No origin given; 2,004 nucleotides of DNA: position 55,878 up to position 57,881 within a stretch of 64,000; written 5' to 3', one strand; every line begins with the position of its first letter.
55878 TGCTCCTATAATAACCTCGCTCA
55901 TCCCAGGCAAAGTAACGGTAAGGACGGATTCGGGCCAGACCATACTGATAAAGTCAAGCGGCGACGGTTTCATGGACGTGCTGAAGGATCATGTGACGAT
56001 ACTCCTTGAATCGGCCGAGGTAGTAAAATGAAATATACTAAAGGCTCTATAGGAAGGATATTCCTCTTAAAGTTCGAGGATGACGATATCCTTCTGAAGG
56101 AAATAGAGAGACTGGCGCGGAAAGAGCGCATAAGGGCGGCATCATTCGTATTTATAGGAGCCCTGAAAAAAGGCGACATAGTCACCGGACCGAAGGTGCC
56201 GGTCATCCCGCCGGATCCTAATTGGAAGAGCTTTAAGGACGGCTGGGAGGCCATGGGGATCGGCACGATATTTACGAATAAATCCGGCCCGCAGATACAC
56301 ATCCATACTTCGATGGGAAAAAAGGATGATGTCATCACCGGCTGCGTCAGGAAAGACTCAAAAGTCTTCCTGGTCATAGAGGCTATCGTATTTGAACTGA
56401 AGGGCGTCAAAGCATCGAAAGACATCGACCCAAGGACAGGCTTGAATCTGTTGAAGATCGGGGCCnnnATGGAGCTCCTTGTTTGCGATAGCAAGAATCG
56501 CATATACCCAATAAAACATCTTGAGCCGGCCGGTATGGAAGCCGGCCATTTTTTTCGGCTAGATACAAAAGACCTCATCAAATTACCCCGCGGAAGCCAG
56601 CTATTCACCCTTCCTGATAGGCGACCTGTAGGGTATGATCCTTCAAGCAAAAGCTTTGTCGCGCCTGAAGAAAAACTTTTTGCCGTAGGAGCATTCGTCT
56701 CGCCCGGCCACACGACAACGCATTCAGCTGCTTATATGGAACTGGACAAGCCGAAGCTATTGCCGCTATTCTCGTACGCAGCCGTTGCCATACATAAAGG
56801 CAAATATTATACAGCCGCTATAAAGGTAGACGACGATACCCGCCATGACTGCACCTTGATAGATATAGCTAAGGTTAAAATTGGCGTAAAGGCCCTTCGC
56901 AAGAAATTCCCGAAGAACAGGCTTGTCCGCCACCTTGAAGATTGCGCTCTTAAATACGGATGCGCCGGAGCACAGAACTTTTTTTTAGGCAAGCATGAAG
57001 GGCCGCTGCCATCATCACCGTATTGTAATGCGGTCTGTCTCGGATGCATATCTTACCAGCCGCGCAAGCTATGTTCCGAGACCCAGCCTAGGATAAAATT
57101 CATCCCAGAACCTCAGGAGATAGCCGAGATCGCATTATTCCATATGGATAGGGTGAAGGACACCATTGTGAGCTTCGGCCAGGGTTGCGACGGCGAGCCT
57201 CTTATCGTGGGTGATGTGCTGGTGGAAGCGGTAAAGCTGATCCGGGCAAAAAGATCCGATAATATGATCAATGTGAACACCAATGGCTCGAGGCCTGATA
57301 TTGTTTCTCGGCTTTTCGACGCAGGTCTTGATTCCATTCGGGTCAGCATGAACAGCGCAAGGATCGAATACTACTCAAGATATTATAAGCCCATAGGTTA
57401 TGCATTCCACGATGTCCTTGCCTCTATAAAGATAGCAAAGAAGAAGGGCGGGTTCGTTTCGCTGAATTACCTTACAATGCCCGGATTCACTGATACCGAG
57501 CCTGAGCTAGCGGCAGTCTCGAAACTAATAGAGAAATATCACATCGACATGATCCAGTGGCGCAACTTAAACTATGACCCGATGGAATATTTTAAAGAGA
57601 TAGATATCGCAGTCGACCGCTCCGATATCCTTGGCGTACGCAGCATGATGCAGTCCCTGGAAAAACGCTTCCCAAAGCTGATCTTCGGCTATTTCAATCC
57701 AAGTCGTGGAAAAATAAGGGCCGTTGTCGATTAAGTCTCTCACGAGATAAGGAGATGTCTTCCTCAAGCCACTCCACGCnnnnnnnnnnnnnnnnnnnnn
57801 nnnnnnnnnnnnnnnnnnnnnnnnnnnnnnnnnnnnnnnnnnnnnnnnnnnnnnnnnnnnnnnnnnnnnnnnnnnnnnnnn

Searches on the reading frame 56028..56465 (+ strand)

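Call 63: search_protein_families(library=pfam, proteins=[window:56028-56465:+], max_evalue=0.0001)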
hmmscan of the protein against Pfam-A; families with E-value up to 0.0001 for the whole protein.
window:56028-56465:+ (146 aa): 1 family
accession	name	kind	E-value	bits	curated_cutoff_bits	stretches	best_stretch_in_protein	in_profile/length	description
PF03479.20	PCC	-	4.5e-18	66.1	25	1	10-125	1-116/117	Plants and Prokaryotes Conserved (PCC) domain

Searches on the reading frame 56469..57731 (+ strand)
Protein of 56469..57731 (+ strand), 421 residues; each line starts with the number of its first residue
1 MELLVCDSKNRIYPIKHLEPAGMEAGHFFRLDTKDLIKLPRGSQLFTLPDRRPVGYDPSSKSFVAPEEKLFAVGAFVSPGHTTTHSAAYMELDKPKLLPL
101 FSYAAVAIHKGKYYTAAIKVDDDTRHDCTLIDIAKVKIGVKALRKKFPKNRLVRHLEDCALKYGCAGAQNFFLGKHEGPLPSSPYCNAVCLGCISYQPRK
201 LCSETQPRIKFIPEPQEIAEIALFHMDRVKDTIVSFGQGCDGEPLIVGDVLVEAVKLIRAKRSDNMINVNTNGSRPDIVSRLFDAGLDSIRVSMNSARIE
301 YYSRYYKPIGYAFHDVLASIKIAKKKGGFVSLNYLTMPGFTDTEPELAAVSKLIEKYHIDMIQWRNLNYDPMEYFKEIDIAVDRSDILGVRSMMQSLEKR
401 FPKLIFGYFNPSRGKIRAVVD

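Call 63: search_protein_families(library=pfam, proteins=[window:56469-57731:+], max_evalue=0.0001)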
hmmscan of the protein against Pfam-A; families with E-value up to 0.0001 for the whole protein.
window:56469-57731:+ (421 aa): 1 family
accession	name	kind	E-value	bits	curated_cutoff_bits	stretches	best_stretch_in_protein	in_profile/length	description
PF04055.27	Radical_SAM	-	1.5e-15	58.2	29.5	1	182-346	3-160/166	Radical SAM superfamily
